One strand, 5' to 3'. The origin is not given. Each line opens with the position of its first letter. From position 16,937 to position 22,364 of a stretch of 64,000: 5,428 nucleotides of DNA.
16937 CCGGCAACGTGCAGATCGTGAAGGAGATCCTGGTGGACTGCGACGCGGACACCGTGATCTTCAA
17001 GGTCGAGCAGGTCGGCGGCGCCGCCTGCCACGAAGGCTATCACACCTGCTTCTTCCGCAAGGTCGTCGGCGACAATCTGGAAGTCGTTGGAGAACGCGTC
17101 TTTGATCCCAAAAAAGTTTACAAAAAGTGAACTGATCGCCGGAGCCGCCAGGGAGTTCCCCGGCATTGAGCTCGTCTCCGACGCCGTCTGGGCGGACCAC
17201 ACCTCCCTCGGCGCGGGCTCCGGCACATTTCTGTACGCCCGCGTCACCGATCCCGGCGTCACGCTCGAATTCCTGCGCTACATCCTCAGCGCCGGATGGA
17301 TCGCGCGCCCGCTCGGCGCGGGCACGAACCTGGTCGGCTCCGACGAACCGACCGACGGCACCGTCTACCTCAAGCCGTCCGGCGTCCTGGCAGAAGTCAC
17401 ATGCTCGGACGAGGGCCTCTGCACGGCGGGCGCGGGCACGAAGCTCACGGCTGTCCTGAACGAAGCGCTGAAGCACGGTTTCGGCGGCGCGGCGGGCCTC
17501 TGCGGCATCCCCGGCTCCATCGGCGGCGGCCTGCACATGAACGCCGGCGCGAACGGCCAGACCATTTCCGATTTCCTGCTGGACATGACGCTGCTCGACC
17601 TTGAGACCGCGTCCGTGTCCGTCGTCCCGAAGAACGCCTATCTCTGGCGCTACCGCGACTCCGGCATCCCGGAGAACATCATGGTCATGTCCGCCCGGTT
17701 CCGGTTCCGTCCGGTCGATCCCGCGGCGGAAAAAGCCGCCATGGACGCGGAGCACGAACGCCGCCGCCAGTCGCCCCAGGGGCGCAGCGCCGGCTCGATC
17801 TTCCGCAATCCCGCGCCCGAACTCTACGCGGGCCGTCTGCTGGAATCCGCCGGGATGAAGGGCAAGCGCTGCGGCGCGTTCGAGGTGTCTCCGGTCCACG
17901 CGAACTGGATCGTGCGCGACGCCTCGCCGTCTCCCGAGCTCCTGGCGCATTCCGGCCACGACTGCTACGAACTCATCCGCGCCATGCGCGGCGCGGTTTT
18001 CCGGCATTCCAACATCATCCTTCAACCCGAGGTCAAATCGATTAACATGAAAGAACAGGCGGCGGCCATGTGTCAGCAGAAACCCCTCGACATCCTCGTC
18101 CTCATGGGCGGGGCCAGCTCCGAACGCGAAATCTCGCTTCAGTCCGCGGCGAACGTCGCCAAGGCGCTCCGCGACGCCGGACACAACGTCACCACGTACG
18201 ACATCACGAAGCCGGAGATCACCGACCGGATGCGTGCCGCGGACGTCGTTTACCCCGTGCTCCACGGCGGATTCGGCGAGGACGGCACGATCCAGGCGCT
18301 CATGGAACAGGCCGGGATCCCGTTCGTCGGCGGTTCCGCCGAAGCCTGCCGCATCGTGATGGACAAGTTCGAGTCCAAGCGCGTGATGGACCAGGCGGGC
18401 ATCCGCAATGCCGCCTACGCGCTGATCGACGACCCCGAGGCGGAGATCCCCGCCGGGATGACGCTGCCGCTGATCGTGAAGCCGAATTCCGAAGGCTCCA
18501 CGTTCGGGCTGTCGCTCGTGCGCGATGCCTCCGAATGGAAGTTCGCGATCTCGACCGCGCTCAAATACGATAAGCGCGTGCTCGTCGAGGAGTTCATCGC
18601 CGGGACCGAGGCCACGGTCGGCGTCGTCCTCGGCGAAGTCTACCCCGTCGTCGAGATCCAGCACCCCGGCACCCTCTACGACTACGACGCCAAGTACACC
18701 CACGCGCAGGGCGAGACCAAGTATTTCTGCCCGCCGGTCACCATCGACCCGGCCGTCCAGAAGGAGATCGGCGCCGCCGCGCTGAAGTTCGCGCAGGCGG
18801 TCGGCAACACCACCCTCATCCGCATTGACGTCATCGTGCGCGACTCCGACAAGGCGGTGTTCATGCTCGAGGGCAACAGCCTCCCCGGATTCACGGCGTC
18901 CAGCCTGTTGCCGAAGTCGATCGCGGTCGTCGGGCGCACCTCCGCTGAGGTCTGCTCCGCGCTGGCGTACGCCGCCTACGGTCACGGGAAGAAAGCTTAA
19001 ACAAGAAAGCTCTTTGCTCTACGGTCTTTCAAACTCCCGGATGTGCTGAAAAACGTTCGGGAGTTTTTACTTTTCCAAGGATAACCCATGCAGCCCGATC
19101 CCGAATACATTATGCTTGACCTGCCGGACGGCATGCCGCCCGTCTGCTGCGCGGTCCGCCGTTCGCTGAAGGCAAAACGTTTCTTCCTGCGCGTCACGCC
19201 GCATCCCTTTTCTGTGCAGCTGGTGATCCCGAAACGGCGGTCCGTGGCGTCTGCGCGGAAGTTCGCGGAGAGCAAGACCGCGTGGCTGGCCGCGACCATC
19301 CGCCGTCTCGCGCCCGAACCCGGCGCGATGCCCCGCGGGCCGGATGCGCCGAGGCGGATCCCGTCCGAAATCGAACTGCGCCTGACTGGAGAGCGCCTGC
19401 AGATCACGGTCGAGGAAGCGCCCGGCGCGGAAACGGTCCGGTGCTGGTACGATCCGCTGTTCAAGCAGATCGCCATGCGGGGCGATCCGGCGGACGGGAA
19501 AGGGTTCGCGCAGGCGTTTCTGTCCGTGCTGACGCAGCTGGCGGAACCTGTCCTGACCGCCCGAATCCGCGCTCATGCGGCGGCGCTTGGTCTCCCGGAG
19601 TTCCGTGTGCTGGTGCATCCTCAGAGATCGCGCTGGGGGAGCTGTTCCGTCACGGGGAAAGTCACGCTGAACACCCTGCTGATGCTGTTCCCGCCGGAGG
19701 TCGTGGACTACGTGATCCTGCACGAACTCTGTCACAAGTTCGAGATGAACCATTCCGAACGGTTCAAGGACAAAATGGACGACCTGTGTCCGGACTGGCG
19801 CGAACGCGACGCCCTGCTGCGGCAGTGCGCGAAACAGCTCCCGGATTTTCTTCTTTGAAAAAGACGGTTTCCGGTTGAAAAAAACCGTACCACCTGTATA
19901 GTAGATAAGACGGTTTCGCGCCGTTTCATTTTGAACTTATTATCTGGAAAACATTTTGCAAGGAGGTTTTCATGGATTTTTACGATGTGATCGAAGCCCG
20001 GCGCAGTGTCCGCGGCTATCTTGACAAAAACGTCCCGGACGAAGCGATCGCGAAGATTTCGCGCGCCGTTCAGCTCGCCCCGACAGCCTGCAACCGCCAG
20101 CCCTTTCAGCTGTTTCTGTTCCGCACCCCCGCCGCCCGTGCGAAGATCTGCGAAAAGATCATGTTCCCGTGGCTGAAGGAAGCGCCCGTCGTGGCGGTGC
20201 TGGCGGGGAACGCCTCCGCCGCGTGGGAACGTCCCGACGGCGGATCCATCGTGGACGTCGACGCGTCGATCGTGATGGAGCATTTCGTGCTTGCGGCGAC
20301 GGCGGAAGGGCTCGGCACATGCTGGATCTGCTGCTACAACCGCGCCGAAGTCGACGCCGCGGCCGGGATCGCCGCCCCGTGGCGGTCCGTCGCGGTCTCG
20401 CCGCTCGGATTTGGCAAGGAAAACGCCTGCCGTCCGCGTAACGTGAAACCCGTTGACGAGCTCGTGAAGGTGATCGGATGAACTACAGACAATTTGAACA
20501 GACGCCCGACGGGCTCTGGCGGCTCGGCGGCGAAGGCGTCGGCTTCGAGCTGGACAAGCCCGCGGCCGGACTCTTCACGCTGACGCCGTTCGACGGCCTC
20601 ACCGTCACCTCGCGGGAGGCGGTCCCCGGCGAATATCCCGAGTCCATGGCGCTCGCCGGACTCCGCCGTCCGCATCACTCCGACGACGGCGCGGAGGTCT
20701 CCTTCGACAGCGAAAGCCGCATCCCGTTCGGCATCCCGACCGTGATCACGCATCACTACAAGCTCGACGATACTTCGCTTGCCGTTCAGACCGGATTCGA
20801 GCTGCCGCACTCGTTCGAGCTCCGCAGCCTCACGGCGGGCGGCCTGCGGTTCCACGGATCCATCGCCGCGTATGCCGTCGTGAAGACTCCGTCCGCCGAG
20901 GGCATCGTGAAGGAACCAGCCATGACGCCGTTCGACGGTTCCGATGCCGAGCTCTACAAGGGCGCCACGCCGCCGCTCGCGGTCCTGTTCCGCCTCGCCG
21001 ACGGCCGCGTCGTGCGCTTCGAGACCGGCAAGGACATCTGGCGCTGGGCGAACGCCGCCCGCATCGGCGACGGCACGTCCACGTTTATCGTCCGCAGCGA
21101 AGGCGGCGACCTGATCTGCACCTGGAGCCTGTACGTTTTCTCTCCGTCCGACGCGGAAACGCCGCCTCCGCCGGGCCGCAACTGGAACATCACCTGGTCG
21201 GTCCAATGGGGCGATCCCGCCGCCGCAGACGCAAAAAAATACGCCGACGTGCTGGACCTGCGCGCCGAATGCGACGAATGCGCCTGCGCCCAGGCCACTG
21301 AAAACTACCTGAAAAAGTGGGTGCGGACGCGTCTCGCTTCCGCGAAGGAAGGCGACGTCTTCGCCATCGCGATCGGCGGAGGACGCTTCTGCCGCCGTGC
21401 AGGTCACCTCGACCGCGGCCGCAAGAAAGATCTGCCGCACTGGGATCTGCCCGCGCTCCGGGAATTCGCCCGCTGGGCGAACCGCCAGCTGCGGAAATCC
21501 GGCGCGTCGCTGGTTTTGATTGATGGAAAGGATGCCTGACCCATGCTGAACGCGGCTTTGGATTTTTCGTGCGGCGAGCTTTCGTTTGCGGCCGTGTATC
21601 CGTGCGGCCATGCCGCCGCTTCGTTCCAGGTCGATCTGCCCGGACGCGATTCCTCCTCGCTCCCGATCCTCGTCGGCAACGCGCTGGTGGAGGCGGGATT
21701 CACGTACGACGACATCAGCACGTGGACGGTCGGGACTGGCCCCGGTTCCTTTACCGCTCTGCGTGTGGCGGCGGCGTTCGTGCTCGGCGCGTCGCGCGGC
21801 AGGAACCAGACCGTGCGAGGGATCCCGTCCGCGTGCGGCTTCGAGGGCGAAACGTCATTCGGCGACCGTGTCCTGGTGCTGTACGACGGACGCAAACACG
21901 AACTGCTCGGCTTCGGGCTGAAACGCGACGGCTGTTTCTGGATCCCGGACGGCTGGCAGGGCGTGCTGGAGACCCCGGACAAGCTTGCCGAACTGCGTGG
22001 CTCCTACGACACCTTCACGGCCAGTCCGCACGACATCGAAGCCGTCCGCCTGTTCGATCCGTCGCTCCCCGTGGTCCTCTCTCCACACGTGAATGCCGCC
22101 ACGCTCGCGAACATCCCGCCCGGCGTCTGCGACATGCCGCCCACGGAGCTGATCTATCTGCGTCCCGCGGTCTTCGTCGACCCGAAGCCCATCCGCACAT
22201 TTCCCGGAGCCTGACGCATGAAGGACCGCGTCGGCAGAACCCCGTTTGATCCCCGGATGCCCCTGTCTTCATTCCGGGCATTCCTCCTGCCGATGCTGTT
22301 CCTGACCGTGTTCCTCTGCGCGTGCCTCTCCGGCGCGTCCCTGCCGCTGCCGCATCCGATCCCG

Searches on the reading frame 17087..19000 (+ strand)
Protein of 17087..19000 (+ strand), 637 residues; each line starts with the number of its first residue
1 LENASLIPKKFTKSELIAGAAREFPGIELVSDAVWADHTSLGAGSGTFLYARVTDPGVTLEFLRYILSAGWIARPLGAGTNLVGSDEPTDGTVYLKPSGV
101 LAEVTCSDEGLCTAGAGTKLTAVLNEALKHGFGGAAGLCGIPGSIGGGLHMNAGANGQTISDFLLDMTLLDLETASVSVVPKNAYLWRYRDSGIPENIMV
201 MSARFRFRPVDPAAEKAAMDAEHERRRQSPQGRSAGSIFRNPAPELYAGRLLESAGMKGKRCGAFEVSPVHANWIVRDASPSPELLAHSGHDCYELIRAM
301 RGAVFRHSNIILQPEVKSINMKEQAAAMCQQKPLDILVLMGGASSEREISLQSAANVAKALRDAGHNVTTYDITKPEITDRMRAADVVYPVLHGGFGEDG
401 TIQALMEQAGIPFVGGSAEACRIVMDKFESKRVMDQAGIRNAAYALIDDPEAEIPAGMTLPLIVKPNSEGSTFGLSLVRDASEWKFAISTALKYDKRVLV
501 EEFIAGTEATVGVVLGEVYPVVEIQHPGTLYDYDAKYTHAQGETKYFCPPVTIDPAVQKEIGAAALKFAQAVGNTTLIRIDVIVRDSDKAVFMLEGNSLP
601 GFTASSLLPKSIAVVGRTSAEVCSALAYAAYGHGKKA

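Call 52: search_protein_families(library=pfam, proteins=[window:17087-19000:+], max_evalue=0.00001)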
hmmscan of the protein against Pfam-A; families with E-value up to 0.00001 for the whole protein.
window:17087-19000:+ (637 aa): 4 families
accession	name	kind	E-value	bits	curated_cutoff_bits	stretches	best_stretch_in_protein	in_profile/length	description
PF07478.18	Dala_Dala_lig_C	-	7.8e-38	130.5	24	1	450-620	27-196/204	D-ala D-ala ligase C-terminus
PF01820.27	Dala_Dala_lig_N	-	4.1e-23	82.6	34.6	2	380-415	85-120/121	D-ala D-ala ligase N-terminus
PF02873.21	MurB_C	-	5.2e-18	65.5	27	1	219-319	7-99/99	UDP-N-acetylenolpyruvoylglucosamine reductase, C-terminal domain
PF01565.28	FAD_binding_4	-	9.1e-11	42.1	26.4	1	59-171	13-130/139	FAD binding domain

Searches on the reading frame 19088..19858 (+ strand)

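Call 98: search_protein_families(library=pfam, proteins=[window:19088-19858:+], max_evalue=0.00001)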
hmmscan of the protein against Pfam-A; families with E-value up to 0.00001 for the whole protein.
window:19088-19858:+ (256 aa): 1 family
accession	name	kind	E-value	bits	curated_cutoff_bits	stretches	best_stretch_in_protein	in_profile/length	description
PF01863.23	YgjP-like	-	4.7e-40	138.3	26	1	34-246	3-206/207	YgjP-like, metallopeptidase domain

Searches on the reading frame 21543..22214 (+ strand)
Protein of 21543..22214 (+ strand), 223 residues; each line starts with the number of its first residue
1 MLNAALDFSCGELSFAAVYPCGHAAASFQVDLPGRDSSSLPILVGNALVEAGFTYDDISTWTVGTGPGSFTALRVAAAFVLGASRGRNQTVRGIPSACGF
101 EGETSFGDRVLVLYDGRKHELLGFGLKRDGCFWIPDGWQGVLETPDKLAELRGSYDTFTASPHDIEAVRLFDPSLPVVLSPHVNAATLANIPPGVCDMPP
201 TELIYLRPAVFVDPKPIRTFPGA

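Call 98: search_protein_families(library=pfam, proteins=[window:21543-22214:+], max_evalue=0.00001)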
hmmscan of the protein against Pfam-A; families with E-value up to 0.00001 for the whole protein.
window:21543-22214:+ (223 aa): 1 family
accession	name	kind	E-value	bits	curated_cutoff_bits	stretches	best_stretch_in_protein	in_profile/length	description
PF00814.31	TsaD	-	4.3e-09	36.9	24.8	1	38-122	31-119/264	tRNA N6-adenosine threonylcarbamoyltransferase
